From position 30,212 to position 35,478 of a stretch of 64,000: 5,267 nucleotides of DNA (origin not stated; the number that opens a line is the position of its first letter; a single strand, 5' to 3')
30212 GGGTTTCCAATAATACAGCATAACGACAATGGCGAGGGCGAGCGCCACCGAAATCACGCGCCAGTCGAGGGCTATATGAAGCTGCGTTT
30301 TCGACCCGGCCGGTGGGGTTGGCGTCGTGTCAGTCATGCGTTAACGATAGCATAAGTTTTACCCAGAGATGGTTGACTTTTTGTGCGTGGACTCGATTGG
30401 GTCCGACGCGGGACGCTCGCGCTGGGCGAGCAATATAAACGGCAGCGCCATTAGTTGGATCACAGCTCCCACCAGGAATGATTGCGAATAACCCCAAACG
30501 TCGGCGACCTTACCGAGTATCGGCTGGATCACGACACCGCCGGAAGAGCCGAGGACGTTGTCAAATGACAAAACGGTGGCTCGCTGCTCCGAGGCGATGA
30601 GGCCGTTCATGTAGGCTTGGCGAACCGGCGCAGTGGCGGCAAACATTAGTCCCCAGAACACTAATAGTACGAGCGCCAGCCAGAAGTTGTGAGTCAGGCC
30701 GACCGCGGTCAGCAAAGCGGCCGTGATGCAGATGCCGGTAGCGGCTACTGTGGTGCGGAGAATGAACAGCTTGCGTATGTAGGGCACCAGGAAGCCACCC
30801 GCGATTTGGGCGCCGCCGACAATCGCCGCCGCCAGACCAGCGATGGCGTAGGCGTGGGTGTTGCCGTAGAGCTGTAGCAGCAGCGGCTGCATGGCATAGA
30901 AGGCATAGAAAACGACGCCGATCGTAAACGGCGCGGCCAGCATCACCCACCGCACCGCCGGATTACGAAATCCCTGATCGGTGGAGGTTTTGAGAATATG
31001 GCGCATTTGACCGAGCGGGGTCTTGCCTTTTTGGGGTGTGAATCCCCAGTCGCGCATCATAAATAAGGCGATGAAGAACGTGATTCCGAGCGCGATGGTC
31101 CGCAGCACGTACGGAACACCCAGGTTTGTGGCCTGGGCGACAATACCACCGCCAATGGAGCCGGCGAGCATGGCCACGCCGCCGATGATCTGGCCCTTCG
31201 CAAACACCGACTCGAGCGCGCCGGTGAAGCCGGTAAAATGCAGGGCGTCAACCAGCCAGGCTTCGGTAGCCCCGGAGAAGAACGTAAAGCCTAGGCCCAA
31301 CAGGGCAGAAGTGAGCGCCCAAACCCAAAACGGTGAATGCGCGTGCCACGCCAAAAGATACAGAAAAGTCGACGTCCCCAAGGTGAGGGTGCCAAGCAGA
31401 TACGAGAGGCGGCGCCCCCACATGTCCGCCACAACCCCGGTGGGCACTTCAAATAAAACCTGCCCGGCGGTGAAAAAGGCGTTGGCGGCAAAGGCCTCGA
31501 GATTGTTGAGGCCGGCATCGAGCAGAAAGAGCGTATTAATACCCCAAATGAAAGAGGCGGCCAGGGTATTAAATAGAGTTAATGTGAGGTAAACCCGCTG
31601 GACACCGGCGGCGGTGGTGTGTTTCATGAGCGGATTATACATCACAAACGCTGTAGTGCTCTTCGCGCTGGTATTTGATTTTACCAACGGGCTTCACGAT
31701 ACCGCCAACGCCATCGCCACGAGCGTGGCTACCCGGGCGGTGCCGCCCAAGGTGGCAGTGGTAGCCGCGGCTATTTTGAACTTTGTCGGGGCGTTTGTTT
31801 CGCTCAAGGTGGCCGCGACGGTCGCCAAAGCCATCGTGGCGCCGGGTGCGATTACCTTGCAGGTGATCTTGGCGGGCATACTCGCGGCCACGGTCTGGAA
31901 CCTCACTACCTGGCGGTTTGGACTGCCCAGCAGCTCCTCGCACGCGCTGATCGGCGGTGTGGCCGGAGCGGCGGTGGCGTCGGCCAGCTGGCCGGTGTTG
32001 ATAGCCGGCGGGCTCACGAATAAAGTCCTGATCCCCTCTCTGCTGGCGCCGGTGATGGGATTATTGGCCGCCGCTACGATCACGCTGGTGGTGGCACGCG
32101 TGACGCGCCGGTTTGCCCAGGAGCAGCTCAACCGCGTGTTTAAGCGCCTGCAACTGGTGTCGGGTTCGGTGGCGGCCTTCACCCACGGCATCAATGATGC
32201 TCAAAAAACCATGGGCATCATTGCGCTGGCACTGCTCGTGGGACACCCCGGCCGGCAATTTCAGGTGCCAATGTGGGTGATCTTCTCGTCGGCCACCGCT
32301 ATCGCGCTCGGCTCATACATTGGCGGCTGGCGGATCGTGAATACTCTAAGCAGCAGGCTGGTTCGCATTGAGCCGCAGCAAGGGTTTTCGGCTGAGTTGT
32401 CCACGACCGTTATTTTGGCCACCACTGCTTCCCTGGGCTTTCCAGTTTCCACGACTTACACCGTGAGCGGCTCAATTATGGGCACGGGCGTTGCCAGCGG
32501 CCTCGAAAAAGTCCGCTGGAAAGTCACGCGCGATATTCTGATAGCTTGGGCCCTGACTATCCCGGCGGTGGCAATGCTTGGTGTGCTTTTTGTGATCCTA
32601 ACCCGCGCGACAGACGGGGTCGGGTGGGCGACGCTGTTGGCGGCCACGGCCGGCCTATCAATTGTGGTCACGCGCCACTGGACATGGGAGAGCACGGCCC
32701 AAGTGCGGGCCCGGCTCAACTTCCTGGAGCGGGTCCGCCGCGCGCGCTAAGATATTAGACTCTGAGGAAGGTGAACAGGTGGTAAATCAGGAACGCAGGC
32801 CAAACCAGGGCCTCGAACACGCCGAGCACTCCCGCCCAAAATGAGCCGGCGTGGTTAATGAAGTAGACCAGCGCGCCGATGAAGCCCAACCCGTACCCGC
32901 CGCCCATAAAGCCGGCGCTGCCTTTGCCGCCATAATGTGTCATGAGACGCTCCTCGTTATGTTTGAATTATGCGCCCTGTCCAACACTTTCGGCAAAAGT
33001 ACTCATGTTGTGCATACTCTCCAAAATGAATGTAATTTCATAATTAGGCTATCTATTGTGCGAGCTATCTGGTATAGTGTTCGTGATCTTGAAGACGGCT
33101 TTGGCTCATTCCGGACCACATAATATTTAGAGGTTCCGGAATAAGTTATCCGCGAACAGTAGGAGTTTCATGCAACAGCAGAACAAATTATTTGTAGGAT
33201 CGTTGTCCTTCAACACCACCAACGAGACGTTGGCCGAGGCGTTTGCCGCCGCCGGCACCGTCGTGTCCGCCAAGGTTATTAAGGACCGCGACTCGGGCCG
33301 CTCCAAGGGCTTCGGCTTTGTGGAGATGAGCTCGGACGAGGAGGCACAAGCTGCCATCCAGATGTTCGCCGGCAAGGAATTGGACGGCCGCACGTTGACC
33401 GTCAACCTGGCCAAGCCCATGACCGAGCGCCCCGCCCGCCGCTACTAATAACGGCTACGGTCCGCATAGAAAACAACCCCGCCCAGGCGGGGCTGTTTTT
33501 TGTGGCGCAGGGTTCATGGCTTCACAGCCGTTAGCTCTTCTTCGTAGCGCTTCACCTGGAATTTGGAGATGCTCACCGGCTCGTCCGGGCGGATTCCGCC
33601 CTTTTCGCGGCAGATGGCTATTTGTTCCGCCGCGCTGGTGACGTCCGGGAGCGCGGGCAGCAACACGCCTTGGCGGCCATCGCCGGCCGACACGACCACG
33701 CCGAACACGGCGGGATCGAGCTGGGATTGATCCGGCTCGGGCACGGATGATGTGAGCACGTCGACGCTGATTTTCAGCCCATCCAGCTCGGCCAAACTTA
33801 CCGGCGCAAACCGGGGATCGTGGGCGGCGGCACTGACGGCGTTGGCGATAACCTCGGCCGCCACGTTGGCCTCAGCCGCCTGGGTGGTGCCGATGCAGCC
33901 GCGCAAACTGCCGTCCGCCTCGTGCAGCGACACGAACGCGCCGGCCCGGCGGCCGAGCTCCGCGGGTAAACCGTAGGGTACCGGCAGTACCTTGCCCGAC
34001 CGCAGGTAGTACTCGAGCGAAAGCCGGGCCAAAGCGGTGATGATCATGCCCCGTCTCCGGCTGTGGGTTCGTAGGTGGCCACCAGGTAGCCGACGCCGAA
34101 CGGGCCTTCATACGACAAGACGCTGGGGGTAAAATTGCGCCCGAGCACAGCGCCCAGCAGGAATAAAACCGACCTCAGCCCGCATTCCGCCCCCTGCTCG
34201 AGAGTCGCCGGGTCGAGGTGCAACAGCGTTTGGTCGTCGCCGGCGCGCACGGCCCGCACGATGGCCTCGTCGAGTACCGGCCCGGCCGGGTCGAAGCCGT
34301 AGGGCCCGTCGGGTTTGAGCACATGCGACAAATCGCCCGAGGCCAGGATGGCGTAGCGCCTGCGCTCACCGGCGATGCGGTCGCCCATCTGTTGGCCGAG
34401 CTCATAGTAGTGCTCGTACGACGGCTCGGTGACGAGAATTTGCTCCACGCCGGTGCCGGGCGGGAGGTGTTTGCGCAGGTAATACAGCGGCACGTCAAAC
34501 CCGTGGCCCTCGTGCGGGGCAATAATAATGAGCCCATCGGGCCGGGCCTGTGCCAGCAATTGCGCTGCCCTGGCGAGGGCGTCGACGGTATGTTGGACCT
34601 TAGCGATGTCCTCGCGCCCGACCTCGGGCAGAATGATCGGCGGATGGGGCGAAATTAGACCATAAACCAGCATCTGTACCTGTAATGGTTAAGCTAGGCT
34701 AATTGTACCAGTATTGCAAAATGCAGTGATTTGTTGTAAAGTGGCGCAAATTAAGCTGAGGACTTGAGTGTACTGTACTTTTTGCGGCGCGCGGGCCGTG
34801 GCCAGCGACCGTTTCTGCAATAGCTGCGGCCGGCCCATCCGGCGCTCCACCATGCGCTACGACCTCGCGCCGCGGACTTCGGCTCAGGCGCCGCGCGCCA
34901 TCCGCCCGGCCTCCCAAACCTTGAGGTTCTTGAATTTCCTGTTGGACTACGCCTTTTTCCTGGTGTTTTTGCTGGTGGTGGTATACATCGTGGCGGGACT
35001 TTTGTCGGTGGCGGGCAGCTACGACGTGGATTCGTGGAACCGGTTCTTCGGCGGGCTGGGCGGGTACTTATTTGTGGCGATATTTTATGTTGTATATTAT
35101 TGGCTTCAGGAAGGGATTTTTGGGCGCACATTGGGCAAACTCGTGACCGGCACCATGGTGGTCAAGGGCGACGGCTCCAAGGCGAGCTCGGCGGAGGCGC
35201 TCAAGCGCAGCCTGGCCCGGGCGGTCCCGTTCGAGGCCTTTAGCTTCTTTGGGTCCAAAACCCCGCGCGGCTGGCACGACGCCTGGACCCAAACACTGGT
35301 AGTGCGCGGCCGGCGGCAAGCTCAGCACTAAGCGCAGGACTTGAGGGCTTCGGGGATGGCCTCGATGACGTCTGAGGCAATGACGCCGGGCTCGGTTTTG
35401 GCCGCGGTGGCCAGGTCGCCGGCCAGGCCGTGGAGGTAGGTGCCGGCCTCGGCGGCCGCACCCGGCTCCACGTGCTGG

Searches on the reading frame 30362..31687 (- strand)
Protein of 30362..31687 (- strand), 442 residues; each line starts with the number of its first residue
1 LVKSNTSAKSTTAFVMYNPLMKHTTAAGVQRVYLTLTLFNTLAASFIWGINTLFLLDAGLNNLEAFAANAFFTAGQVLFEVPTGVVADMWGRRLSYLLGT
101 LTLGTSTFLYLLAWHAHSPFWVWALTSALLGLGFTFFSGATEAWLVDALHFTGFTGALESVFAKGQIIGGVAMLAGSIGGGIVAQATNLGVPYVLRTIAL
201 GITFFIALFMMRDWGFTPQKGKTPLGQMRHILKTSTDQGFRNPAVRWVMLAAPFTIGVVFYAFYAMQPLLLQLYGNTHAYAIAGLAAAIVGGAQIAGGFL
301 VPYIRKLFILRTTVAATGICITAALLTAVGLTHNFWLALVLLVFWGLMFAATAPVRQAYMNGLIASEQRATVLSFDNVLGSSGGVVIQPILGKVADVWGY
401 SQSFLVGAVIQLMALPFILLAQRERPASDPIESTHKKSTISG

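Call 29: search_protein_families(library=pfam, proteins=[window:30362-31687:-], max_evalue=0.01)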
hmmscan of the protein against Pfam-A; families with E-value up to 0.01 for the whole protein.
window:30362-31687:- (442 aa): 1 family
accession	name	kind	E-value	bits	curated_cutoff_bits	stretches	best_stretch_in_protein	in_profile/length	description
PF07690.21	MFS_1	-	1.2e-23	84.1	33.4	2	36-328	4-289/347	Major Facilitator Superfamily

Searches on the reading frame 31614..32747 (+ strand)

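Call 29: search_protein_families(library=pfam, proteins=[window:31614-32747:+], max_evalue=0.01)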
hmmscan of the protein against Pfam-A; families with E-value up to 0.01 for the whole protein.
window:31614-32747:+ (378 aa): 1 family
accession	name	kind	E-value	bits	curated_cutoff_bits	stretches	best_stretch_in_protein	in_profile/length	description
PF01384.25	PHO4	-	3.4e-81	273.4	33.7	1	25-322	1-349/350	Phosphate transporter family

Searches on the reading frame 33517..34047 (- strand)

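Call 29: search_protein_families(library=pfam, proteins=[window:33517-34047:-], max_evalue=0.01)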
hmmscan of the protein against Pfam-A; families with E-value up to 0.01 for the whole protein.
window:33517-34047:- (177 aa): 1 family
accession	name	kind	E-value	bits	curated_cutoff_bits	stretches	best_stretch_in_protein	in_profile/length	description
PF01871.22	AMMECR1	-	1.7e-38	132.2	25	1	5-171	2-166/168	AMMECR1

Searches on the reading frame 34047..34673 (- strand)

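Call 29: search_protein_families(library=pfam, proteins=[window:34047-34673:-], max_evalue=0.01)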
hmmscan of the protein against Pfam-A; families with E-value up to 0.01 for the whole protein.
window:34047-34673:- (209 aa): 1 family
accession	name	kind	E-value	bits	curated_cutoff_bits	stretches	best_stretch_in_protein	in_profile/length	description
PF02900.23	LigB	-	4.3e-25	88.8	26.3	2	57-198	119-268/269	Catalytic LigB subunit of aromatic ring-opening dioxygenase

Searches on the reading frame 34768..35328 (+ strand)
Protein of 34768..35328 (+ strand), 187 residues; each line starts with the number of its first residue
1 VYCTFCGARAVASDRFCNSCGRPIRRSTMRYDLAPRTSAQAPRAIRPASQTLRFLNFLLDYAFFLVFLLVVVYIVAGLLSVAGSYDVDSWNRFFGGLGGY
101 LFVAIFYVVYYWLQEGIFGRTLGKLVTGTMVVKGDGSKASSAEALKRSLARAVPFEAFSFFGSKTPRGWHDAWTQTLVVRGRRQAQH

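Call 29: search_protein_families(library=pfam, proteins=[window:34768-35328:+], max_evalue=0.01)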
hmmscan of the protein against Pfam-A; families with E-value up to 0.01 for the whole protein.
window:34768-35328:+ (187 aa): 3 families
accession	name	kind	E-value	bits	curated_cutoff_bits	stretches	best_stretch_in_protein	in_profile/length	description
PF06271.18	RDD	-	4.4e-13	50.1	24.1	1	48-158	2-107/137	RDD family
PF13240.11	Zn_Ribbon_1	-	5e-05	23.4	25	1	2-23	1-22/23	zinc-ribbon domain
PF12773.13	DZR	-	0.0031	18.1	27.3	1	3-25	1-23/45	Double zinc ribbon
